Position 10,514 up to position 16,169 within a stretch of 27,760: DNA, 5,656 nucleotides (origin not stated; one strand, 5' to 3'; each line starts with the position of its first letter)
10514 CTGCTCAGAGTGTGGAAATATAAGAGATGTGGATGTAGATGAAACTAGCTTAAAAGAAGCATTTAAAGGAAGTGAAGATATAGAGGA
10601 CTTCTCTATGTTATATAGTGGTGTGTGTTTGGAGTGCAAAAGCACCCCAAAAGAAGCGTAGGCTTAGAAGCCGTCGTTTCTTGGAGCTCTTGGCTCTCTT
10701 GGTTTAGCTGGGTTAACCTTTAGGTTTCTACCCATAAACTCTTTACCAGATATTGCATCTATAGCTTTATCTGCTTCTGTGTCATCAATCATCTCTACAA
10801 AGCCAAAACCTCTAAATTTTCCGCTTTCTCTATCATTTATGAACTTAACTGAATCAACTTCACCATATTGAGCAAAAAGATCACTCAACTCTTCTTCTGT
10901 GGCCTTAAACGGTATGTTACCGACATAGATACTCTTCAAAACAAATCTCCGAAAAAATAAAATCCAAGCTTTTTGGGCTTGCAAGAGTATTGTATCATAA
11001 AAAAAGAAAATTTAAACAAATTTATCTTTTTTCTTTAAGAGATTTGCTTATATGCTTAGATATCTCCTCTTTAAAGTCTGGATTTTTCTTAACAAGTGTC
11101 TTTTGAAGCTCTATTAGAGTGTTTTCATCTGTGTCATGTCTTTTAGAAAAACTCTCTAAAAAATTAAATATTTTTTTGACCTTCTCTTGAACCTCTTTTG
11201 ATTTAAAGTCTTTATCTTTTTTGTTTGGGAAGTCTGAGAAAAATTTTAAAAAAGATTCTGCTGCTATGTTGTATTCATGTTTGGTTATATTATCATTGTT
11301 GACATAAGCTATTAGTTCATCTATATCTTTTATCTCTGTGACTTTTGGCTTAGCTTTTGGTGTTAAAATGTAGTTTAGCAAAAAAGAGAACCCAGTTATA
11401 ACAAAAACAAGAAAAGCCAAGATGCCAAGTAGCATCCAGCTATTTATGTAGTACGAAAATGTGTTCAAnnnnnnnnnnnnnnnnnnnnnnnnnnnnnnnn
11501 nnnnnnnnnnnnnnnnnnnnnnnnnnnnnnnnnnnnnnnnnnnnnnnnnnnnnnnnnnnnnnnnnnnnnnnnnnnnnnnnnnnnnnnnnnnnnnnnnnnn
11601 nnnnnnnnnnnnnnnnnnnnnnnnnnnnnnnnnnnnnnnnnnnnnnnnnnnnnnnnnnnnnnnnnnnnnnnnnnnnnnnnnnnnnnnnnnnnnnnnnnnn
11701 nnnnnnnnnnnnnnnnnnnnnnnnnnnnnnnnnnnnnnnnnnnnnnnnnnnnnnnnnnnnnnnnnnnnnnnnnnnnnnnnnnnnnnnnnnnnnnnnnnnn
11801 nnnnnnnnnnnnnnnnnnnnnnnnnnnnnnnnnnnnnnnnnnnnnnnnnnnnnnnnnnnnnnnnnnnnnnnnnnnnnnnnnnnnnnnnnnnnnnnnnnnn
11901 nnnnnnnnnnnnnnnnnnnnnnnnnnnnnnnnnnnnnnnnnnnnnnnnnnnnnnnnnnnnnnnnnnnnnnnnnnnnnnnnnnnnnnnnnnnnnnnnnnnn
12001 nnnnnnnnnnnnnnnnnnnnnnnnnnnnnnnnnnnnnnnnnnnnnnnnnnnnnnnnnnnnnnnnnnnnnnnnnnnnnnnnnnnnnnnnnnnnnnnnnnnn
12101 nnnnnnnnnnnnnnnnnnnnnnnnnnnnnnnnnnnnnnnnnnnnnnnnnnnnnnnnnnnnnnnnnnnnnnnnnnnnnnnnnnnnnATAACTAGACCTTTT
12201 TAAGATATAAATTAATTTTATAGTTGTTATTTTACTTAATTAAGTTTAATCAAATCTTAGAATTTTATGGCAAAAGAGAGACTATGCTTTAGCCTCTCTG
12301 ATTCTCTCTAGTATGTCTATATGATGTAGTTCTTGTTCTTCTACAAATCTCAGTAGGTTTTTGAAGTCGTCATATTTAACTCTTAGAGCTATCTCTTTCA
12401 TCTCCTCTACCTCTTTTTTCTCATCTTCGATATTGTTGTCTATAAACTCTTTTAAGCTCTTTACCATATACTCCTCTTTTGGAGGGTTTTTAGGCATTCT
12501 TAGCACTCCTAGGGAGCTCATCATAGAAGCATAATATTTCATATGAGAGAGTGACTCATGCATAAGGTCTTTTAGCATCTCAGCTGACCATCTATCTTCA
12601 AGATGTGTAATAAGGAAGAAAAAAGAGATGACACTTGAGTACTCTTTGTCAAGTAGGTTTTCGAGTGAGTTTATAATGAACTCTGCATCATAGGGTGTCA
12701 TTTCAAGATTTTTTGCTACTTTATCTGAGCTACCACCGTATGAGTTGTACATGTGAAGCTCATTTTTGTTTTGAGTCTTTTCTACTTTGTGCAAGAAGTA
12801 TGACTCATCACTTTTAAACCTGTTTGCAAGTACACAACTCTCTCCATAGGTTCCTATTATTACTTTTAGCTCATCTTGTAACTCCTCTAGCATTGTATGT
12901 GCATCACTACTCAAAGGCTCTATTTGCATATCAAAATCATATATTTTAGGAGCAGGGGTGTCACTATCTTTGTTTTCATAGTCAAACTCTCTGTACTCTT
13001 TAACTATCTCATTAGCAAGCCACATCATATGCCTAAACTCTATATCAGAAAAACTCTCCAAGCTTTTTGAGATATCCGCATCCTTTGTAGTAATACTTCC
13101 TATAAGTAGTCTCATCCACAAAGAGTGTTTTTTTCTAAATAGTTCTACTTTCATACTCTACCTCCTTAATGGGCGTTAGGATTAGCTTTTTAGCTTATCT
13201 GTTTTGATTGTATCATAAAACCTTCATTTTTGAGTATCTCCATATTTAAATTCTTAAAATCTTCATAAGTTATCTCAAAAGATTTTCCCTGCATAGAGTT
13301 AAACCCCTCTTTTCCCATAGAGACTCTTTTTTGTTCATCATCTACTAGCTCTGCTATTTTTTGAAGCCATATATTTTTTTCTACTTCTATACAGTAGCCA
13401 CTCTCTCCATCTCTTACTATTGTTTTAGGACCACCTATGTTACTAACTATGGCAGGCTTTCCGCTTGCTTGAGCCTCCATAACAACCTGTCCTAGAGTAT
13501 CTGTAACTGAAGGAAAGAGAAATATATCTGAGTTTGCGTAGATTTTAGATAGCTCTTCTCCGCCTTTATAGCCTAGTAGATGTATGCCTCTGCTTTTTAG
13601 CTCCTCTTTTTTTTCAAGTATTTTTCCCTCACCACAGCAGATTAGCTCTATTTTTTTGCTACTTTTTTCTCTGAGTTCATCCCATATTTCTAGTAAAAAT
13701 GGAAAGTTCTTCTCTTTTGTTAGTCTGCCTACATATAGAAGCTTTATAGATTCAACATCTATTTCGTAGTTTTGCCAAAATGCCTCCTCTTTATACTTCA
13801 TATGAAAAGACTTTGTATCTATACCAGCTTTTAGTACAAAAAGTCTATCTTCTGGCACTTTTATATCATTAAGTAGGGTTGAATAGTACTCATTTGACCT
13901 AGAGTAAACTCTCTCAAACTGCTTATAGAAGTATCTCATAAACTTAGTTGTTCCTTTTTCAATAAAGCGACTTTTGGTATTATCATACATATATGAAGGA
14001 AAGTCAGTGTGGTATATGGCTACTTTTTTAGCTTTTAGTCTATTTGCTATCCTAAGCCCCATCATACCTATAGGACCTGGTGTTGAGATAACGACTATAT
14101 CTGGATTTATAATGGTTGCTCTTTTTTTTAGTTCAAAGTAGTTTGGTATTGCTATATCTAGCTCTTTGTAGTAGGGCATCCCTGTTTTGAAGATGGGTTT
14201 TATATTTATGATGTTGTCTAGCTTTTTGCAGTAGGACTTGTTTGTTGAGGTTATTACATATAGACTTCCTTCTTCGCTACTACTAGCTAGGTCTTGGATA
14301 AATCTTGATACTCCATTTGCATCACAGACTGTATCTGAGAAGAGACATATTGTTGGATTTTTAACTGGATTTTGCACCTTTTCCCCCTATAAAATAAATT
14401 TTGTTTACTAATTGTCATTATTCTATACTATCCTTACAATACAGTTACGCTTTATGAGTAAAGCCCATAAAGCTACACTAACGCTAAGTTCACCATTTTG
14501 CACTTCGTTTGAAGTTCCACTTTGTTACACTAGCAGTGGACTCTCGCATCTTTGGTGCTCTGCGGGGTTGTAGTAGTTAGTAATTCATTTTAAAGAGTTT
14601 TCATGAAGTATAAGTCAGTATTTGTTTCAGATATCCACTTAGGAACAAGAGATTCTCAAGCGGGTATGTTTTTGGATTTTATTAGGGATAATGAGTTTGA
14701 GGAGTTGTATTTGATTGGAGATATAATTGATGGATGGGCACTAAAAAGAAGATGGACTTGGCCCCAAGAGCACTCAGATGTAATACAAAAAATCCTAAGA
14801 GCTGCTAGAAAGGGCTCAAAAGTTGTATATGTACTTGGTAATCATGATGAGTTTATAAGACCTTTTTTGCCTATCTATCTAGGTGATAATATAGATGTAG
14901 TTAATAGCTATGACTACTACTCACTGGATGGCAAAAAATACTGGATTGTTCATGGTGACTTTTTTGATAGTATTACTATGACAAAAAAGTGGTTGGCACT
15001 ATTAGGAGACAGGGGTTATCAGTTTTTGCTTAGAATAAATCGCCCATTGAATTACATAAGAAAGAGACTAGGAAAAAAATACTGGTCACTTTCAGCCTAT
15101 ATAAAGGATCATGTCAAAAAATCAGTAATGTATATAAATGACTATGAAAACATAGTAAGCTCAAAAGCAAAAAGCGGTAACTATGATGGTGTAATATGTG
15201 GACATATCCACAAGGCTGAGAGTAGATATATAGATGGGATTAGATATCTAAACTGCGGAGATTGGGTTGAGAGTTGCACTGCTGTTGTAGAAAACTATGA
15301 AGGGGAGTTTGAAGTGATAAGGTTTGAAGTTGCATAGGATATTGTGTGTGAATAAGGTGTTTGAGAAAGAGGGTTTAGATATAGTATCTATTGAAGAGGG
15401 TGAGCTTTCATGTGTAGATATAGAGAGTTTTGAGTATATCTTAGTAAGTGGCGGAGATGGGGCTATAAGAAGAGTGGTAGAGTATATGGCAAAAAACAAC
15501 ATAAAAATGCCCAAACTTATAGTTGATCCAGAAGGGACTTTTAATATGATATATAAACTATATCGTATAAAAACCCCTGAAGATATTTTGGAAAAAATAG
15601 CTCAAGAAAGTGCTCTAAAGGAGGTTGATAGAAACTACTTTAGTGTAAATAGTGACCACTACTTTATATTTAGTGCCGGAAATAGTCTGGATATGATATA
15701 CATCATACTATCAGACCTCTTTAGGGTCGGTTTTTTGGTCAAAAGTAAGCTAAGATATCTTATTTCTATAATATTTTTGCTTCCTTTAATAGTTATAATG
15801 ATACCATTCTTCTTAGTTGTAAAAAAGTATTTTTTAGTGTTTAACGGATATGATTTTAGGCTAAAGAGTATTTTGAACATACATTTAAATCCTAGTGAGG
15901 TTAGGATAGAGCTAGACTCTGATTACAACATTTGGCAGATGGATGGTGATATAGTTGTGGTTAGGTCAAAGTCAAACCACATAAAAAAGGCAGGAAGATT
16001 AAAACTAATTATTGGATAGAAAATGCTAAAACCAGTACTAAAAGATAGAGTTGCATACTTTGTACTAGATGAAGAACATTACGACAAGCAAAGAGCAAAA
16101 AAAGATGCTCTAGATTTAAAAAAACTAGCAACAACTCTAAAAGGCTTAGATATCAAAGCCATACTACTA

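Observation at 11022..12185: Ferredoxin-thioredoxin-reductase-like catalytic domain fused to rhodanese, in an operon with a membrane-anchored protein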

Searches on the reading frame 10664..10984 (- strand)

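Call 3: search_protein_families(library=pfam, proteins=[window:10664-10984:-], max_evalue=0.01)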
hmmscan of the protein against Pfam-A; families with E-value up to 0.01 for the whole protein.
window:10664-10984:- (106 aa): 3 families
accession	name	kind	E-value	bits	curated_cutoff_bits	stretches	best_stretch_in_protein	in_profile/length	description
PF00076.28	RRM_1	-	9.4e-23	80.3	20.7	1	19-89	1-70/70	RNA recognition motif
PF13893.12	RRM_5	-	3.2e-07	30.5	27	1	27-96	38-102/125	RNA recognition motif. (a.k.a. RRM, RBD, or RNP domain)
PF16842.11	RRM_occluded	-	0.005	17.1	30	1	17-90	2-70/79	Occluded RNA-recognition motif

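Call 4: search_protein_families(library=ncbifam, proteins=[window:10664-10984:-], max_evalue=0.01)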
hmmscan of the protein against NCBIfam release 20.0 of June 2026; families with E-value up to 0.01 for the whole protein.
window:10664-10984:- (106 aa): 9 families
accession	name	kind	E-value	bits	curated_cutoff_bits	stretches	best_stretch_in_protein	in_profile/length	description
NF058537.1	Rbp_regulator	equivalog_domain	3.5e-32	110.5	100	1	19-96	2-79/79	RNA-binding regulator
TIGR01622.1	SF-CC1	subfamily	2.4e-18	66.4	231.65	1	18-94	221-297/500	splicing factor, CC1-like family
TIGR01628.1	PABP-1234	subfamily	1.3e-14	54.3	497.1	1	17-100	286-368/595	polyadenylate binding protein, human types 1, 2, 3, 4 family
TIGR01661.1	ELAV_HUD_SF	subfamily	4.9e-14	52.7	279.1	1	21-96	8-83/351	ELAV/HuD family splicing factor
TIGR01642.1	U2AF_lg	subfamily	1.2e-13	50.4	310.3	1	18-93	298-373/510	U2 snRNP auxilliary factor, large subunit, splicing factor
TIGR01645.1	half-pint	subfamily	2.5e-08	33.2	443.95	1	17-95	106-181/607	poly-U binding splicing factor, half-pint family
TIGR01659.1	sex-lethal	subfamily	5e-07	29.7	486.2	1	19-79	196-256/346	sex-lethal family splicing factor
TIGR01648.1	hnRNP-R-Q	subfamily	7.4e-07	28.3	317.85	1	17-96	234-307/577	hnRNP-R, Q splicing factor family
TIGR01649.1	hnRNP-L_PTB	subfamily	1.5e-06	27.5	287.4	1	27-96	310-374/493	hnRNP-L/PTB/hephaestus splicing factor family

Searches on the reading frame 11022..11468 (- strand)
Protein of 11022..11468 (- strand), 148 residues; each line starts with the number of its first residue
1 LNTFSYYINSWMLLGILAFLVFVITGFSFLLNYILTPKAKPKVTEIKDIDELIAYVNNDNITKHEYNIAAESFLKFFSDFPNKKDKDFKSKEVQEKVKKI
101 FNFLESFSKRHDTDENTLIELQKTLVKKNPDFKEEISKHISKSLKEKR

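Call 3: search_protein_families(library=pfam, proteins=[window:11022-11468:-], max_evalue=0.01)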
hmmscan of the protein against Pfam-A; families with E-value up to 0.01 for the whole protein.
window:11022-11468:- (148 aa): 1 family
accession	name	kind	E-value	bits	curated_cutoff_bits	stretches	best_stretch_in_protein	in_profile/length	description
PF07739.18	TipAS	-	0.0016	19.3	23.8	1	59-139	23-102/117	TipAS antibiotic-recognition domain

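Call 4: search_protein_families(library=ncbifam, proteins=[window:11022-11468:-], max_evalue=0.01)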
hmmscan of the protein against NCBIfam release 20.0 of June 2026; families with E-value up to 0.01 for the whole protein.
window:11022-11468:- (148 aa): 0 families

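Call 54: find_homologous_proteins(query=window:11022-11468:-, max_evalue=0.001)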
Query window:11022-11468:- (148 aa): 2 proteins with E <= 0.001 among 33 candidates.
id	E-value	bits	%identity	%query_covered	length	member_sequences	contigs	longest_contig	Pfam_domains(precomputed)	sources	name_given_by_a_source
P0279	5.3e-80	284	91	100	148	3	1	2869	-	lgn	-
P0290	1.5e-73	263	88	99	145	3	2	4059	-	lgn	-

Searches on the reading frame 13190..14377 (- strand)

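Call 3: search_protein_families(library=pfam, proteins=[window:13190-14377:-], max_evalue=0.01)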
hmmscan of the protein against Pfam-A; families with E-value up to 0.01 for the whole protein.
window:13190-14377:- (395 aa): 4 families
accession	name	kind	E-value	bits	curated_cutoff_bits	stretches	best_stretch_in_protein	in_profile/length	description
PF00534.26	Glycos_transf_1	-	1.3e-31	109.9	26.4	1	202-358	7-169/172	Glycosyl transferases group 1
PF13692.12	Glyco_trans_1_4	-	1.1e-27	97.5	27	1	212-347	3-142/142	Glycosyl transferases group 1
PF13439.12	Glyco_transf_4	-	3.5e-14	53.6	28.5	1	21-189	2-169/170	Glycosyltransferase Family 4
PF20706.3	GT4-conflict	-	0.0081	15.6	26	0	273-322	272-321/385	Family 4 Glycosyltransferase in conflict systems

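Call 4: search_protein_families(library=ncbifam, proteins=[window:13190-14377:-], max_evalue=0.01)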
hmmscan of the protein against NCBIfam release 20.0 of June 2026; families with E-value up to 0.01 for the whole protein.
window:13190-14377:- (395 aa): 38 families (the best 25 are shown)
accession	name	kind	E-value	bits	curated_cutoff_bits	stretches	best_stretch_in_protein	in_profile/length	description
NF053787.1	GlcN_PG_synth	equivalog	5.8e-26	91.2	480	1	89-352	80-331/361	N-acetylglucosaminyl phosphatidylglycerol synthase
TIGR03088.1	stp2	hypoth_equivalog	7e-24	84.6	409.05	1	145-363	127-354/374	TIGR03088 family PEP-CTERM/XrtA system glycosyltransferase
TIGR03449.1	mycothiol_MshA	equivalog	5.6e-21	74.9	462.5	1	159-378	170-400/406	D-inositol-3-phosphate glycosyltransferase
TIGR02149.1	glgA_Coryne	subfamily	1.6e-19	70.4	302.4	1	153-359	144-367/391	glycogen synthase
TIGR04157.1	glyco_rSAM_CFB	subfamily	5.9e-19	68.3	400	1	147-335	163-353/406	TIGR04157 family glycosyltransferase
NF053513.1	Gtran_IagA_BgsA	equivalog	1.9e-17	63.3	460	1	93-377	45-327/333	LTA glycolipid anchor biosynthesis glycosyltransferase, IagA/BgsA family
NF041876.1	EPS_EpsE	equivalog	3.3e-17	62.8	400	1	176-361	185-375/389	exopolysaccharide biosynthesis GT4 family glycosyltransferase EpsE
TIGR03999.1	thiol_BshA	equivalog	8.5e-16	57.8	273.7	1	145-363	136-354/375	N-acetyl-alpha-D-glucosaminyl L-malate synthase BshA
NF049987.1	DaglGlyslTfaseDgs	equivalog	5.8e-15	55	500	1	134-384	82-330/332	processive diacylglycerol alpha-glucosyltransferase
NF050063.1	ProtGlycPglJ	equivalog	1.1e-14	54.5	500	1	89-358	85-343/363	N-acetylgalactosamine-N,N'-diacetylbacillosaminyl-diphospho-undecaprenol 4-alpha-N-acetylgalactosaminyltransferase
NF049988.1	MGlcDAGSynMgs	equivalog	1.2e-14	54.5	400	1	39-384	35-390/398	alpha-monoglucosyldiacylglycerol synthase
NF012028.0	PRK15484.1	subfamily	1.9e-12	47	618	1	173-331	157-326/380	lipopolysaccharide N-acetylglucosaminyltransferase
NF038229.1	Glyco4_Geo_Pelo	equivalog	2.4e-12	46.6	400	1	165-360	121-314/338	GPMC system family 4 glycosyltransferase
NF047684.1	TeichurnBiosyTuaC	equivalog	6.2e-12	45.1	550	1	180-359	188-366/391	teichuronic acid biosynthesis protein TuaC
NF038295.1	EPS_HpsP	equivalog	2.8e-11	43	550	1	181-360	180-365/388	hormogonium polysaccharide biosynthesis glycosyltransferase HpsP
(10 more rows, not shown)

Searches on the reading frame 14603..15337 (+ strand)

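Call 36: search_protein_families(library=pfam, proteins=[window:14603-15337:+], max_evalue=0.001)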
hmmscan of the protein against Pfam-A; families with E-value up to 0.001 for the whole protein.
window:14603-15337:+ (244 aa): 2 families
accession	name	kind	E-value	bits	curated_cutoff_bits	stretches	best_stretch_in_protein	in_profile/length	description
PF00149.33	Metallophos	-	5.7e-14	53.4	21.5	1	6-204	4-190/191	Calcineurin-like phosphoesterase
PF12850.12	Metallophos_2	-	3.2e-11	43.9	27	1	186-222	98-136/154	Calcineurin-like phosphoesterase superfamily domain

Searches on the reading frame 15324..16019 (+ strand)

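Call 37: search_protein_families(library=pfam, proteins=[window:15324-16019:+], max_evalue=0.001)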
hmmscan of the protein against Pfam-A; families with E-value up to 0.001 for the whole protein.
window:15324-16019:+ (231 aa): 1 family
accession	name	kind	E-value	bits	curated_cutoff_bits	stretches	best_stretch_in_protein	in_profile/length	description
PF00781.29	DAGK_cat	-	3.6e-07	30.3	23.6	1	33-96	53-116/125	Diacylglycerol kinase catalytic domain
